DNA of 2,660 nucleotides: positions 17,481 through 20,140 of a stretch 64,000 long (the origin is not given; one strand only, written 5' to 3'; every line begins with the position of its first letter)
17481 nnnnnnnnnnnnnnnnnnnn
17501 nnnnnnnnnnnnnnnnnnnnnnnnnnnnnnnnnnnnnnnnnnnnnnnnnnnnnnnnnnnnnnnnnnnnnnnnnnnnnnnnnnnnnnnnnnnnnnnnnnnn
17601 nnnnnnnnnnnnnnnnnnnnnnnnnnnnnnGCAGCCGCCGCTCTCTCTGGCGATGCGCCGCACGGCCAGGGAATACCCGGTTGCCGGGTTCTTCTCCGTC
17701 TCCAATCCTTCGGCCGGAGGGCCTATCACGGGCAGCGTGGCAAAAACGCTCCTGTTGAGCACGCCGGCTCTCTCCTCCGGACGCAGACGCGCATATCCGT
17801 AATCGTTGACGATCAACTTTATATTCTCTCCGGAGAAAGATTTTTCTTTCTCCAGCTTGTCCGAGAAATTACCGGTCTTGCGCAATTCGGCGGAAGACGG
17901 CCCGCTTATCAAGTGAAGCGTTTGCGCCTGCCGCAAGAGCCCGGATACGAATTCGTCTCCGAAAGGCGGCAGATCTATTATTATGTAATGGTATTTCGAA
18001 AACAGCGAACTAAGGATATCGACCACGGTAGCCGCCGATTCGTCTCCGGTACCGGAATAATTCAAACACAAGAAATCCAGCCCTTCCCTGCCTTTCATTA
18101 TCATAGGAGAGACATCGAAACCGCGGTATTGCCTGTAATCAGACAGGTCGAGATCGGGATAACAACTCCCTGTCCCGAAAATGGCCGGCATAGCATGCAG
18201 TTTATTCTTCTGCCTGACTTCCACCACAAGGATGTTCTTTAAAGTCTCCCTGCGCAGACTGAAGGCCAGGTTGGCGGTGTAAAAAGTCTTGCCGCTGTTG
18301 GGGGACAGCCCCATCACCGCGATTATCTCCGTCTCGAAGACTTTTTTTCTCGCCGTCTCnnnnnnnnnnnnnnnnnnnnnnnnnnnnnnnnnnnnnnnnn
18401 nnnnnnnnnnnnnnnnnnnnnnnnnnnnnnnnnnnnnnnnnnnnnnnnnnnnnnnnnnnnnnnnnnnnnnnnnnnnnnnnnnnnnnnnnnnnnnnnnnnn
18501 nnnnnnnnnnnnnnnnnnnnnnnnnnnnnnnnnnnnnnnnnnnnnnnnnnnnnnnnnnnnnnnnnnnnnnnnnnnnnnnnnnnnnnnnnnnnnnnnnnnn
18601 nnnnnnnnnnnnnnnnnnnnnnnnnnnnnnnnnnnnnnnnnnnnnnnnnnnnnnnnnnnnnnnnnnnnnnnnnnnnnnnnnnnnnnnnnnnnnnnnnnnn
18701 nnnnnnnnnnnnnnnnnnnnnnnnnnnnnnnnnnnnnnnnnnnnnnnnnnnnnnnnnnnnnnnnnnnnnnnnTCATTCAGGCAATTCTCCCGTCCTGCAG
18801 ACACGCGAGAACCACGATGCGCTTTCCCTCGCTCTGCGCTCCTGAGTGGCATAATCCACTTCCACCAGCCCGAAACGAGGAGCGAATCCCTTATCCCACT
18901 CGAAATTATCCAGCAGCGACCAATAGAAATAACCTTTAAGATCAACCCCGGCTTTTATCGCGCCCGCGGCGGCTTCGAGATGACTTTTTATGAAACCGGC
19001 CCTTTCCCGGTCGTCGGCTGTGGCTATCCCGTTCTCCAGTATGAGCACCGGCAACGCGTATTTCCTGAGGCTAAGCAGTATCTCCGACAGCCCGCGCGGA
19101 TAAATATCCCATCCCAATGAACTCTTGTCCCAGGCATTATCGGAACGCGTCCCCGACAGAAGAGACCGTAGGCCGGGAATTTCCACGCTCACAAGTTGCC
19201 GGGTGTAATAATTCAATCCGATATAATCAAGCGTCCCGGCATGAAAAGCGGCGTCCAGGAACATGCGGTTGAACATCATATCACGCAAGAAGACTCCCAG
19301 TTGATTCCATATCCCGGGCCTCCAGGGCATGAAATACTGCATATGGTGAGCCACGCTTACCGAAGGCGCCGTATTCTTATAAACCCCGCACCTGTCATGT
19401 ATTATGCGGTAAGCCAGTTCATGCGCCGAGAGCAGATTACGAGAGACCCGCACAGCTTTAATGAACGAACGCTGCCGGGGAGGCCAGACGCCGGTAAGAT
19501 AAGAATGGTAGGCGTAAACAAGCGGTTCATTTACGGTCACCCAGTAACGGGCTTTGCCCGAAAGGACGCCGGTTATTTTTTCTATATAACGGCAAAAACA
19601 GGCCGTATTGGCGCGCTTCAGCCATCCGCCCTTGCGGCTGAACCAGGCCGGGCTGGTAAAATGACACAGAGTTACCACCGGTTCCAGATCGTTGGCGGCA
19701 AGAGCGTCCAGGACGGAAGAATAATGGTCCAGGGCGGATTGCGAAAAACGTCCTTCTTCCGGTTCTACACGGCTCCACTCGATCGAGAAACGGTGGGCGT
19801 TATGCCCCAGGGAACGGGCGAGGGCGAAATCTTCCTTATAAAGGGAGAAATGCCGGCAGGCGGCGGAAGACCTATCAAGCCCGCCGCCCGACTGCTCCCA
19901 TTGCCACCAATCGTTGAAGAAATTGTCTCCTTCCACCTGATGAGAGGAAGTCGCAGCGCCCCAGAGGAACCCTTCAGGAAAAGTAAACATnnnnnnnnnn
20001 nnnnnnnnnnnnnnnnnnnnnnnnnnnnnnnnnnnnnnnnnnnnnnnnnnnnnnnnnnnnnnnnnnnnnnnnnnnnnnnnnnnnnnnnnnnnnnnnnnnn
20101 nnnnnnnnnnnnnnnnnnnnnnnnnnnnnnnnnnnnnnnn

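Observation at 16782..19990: GH1 beta-glucosidase translationally coupled to a cNMP-binding / ParA-like / patatin-phospholipase three-domain protein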

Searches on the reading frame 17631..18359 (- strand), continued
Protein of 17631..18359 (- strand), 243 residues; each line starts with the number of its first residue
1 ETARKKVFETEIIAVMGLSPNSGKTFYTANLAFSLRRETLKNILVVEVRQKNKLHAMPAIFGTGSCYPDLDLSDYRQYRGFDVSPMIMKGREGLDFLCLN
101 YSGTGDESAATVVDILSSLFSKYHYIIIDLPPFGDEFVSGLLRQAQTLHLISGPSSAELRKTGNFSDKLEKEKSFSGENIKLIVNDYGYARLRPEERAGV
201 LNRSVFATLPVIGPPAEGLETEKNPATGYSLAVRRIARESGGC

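Call 66: find_encoding_contigs(protein=P0237, flank=6000, max_places=1)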
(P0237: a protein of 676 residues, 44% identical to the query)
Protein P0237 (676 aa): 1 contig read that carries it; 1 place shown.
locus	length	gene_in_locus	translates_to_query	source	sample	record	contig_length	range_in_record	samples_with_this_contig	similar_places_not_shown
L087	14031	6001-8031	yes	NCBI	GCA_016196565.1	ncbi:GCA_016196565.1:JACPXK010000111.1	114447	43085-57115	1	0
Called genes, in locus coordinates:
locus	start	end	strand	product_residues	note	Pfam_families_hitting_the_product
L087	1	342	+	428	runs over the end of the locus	PF00232:Glyco_hydro_1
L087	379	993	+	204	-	PF05036:SPOR (weak)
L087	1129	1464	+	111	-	-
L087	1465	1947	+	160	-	PF00583:Acetyltransf_1, PF13673:Acetyltransf_10, PF13508:Acetyltransf_7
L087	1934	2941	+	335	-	PF05036:SPOR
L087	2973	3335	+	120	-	PF07238:PilZ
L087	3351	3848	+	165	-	PF04461:YajQ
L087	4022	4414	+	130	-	PF07238:PilZ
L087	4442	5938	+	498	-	PF00370:FGGY_N, PF02782:FGGY_C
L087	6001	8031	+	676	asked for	PF00027:cNMP_binding, PF01734:Patatin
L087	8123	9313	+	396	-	PF00108:Thiolase_N, PF00109:ketoacyl-synt, PF02803:Thiolase_C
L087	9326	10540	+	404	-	PF02737:3HCDH_N, PF03446:NAD_binding_2 (faint), PF00725:3HCDH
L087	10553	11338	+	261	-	PF00378:ECH_1, PF16113:ECH_2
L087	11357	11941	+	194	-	-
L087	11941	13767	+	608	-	PF00501:AMP-binding, PF23562:AMP-binding_C_3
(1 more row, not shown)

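Call 67: find_encoding_contigs(protein=P0271, flank=6000, max_places=1)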
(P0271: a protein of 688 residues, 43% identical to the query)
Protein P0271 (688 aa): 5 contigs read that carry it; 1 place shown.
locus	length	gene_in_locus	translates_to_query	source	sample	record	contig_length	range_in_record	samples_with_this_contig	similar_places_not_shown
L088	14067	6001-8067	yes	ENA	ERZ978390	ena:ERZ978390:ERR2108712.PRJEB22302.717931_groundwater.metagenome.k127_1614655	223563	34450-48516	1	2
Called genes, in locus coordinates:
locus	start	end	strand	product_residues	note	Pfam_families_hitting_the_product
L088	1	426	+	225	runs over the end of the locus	PF05036:SPOR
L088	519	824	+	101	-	-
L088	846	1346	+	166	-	PF13420:Acetyltransf_4, PF00583:Acetyltransf_1, PF13673:Acetyltransf_10, PF13508:Acetyltransf_7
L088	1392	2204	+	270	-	PF05036:SPOR (weak)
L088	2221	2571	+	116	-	PF07238:PilZ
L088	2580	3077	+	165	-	PF04461:YajQ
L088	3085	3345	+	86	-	PF17830:STI1-HOP_DP (faint)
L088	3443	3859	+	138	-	PF01894:YjbQ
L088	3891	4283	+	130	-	PF07238:PilZ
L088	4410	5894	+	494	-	PF00370:FGGY_N, PF02782:FGGY_C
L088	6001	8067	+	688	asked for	PF00027:cNMP_binding, PF01734:Patatin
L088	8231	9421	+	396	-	PF00108:Thiolase_N, PF00109:ketoacyl-synt, PF02803:Thiolase_C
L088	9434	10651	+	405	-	PF01210:NAD_Gly3P_dh_N (weak), PF02737:3HCDH_N, PF00725:3HCDH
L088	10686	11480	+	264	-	PF00378:ECH_1, PF16113:ECH_2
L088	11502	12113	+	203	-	-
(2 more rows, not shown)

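Call 68: find_encoding_contigs(protein=P0308, flank=6000, max_places=1)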
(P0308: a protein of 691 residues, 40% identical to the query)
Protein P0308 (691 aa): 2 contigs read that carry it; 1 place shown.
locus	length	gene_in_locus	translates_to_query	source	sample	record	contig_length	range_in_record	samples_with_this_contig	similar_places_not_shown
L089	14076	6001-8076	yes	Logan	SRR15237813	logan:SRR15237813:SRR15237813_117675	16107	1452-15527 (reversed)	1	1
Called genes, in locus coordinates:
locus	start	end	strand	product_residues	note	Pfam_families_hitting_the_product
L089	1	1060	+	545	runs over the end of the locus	?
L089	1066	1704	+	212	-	PF10502:Peptidase_S26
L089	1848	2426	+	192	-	PF05036:SPOR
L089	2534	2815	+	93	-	-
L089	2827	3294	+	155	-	PF00583:Acetyltransf_1, PF13673:Acetyltransf_10, PF13508:Acetyltransf_7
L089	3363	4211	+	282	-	PF05036:SPOR (weak)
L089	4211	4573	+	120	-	PF07238:PilZ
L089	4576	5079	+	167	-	PF04461:YajQ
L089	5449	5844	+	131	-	PF07238:PilZ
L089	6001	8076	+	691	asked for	PF00027:cNMP_binding, PF13614:AAA_31 (faint), PF01734:Patatin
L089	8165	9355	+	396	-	PF00108:Thiolase_N, PF00109:ketoacyl-synt (weak), PF02803:Thiolase_C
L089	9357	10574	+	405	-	PF02737:3HCDH_N, PF00725:3HCDH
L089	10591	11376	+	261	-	PF00378:ECH_1, PF16113:ECH_2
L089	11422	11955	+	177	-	-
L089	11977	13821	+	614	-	PF00501:AMP-binding, PF23562:AMP-binding_C_3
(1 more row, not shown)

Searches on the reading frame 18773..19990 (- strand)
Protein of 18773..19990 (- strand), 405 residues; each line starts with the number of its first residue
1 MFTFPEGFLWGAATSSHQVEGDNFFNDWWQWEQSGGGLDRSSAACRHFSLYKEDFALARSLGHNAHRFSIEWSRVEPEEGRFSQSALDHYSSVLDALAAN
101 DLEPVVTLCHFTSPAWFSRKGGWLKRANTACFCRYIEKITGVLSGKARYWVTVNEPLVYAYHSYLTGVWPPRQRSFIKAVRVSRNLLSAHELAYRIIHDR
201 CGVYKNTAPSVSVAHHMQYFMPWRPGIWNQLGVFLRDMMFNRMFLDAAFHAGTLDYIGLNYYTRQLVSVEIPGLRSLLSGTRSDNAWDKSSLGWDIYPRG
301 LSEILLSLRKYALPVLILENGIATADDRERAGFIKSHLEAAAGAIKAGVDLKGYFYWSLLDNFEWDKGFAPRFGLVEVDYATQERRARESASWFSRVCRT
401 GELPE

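Call 4: search_protein_families(library=pfam, proteins=[window:18773-19990:-], max_evalue=0.01)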
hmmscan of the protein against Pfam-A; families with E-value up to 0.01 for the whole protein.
window:18773-19990:- (405 aa): 2 families
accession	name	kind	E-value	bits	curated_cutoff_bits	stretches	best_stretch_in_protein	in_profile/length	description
PF00232.24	Glyco_hydro_1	-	9.3e-82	275.3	22.6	2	3-252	4-256/453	Glycosyl hydrolase family 1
PF02449.21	Glyco_hydro_42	-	7.3e-05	22.7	21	1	51-120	12-79/376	Beta-galactosidase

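Call 5: search_protein_families(library=ncbifam, proteins=[window:18773-19990:-], max_evalue=0.01)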
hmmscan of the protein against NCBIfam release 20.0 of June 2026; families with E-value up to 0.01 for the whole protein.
window:18773-19990:- (405 aa): 8 families
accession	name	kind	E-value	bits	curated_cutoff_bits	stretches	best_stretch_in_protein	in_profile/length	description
TIGR03356.1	BGL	equivalog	1.1e-88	298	478.5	2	4-250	1-251/427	GH1 family beta-glucosidase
NF010036.0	PRK13511.1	subfamily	1.7e-63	214.9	610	2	2-250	3-252/469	6-phospho-beta-galactosidase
NF041004.1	Beta_gal_BgaS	equivalog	1.3e-55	188.9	475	2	84-404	125-469/479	beta-galactosidase BgaS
TIGR01233.1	lacG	equivalog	2.1e-51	175.3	561.2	2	3-250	3-250/472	6-phospho-beta-galactosidase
NF007154.0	PRK09589.1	subfamily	8.8e-30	103.9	624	2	45-155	63-176/476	6-phospho-beta-glucosidase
NF007356.0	PRK09852.1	subfamily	8.8e-30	103.8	623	2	41-167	63-191/474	6-phospho-beta-glucosidase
NF011589.0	PRK15014.1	subfamily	5.3e-29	101.8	686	2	44-155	64-178/477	6-phospho-beta-glucosidase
NF007158.0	PRK09593.1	subfamily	5.9e-26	91.2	639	2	47-156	71-183/478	6-phospho-beta-glucosidase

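Call 29: search_solved_structures(query=window:18773-19990:-, max_evalue=1e-10, show_alignments=2)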
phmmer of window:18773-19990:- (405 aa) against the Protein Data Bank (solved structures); distinct sequences matched with E-value up to 1e-10: 193 (the best 60 are shown).
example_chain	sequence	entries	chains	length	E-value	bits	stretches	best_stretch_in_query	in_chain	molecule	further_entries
1vff_A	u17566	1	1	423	3e-104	352.5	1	3-403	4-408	beta-glucosidase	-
6z1h_A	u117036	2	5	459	5.1e-80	272.6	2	3-198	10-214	ANCESTRAL RECONSTRUCTED GLYCOSIDASE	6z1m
8in1_A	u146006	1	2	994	1.2e-79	271.4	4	3-201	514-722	Beta-Glucosidase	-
8xpc_A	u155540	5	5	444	1.2e-68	235.1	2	1-250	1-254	beta-glucosidase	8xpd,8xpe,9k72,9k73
7e5j_A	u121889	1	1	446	1.3e-68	235.1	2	1-250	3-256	Beta-glucosidase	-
25pt_A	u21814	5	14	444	1.6e-68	234.7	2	3-250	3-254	Beta-glucosidase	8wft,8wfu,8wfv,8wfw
1od0_A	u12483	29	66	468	5.2e-68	233.1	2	3-199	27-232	BETA-GLUCOSIDASE A | BETA-GLUCOSIDASE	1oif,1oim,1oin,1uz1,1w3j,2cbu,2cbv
4r27_A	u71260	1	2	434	1.6e-67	231.5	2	3-176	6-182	Glycoside hydrolase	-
4hz6_A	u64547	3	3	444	5.5e-67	229.7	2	3-195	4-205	Beta-glucosidase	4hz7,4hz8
3cmj_A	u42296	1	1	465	6.7e-67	229.4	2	3-195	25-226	Beta-glucosidase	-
5xgz_A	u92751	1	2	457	5.2e-65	223.2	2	3-272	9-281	Beta-glycosidase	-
7wdn_A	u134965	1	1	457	5.2e-65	223.2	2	3-272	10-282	beta-glucosidase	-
7wdo_A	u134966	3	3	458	5.2e-65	223.2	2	3-272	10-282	Beta-glucosidase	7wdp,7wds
4ptv_A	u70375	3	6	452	1.1e-64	222.1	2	3-199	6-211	Glycoside hydrolase family 1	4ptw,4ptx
3ta9_A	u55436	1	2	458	1.2e-64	222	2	3-199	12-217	Glycoside hydrolase family 1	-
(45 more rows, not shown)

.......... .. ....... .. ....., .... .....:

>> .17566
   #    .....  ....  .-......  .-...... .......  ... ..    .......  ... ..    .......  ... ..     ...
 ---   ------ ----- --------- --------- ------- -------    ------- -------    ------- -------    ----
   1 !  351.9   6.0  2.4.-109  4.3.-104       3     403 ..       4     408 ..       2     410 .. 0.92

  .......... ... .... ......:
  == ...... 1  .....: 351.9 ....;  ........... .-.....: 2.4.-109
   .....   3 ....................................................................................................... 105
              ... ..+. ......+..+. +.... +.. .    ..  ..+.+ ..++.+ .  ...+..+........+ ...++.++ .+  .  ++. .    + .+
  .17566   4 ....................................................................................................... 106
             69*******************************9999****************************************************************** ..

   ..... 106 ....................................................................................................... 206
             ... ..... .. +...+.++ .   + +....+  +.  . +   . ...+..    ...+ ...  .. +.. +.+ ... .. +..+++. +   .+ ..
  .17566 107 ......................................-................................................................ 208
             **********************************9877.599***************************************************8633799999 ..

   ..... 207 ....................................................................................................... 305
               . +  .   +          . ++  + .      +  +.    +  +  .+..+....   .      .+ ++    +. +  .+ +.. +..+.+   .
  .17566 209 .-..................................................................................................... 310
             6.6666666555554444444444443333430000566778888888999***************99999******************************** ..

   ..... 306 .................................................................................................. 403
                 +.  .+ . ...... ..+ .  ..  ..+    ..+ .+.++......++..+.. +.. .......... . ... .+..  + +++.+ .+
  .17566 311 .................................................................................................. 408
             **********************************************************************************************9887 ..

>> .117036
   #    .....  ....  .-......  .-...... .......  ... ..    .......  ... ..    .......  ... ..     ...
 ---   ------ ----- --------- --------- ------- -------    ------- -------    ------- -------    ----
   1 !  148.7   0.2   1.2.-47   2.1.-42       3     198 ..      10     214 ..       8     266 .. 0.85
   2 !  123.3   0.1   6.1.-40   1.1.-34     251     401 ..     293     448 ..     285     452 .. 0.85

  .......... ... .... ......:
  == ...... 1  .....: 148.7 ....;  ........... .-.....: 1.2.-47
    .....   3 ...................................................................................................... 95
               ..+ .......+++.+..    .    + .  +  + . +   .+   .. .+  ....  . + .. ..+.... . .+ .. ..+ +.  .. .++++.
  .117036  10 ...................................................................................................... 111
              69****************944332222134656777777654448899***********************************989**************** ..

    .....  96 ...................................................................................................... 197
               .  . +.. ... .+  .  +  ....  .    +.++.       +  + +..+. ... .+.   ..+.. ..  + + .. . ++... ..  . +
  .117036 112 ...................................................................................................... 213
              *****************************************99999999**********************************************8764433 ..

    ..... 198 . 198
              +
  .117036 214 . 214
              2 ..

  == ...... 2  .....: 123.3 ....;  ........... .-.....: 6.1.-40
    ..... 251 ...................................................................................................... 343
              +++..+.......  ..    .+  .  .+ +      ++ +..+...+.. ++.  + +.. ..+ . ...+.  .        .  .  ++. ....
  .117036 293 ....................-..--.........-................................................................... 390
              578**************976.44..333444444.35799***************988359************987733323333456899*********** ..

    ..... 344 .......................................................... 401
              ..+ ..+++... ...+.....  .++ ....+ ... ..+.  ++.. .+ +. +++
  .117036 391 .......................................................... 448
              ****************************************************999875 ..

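Call 63: search_protein_families(library=padloc, proteins=[window:18773-19990:-], max_evalue=0.01)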
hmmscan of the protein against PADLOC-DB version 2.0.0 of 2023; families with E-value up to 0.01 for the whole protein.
window:18773-19990:- (405 aa): 0 families
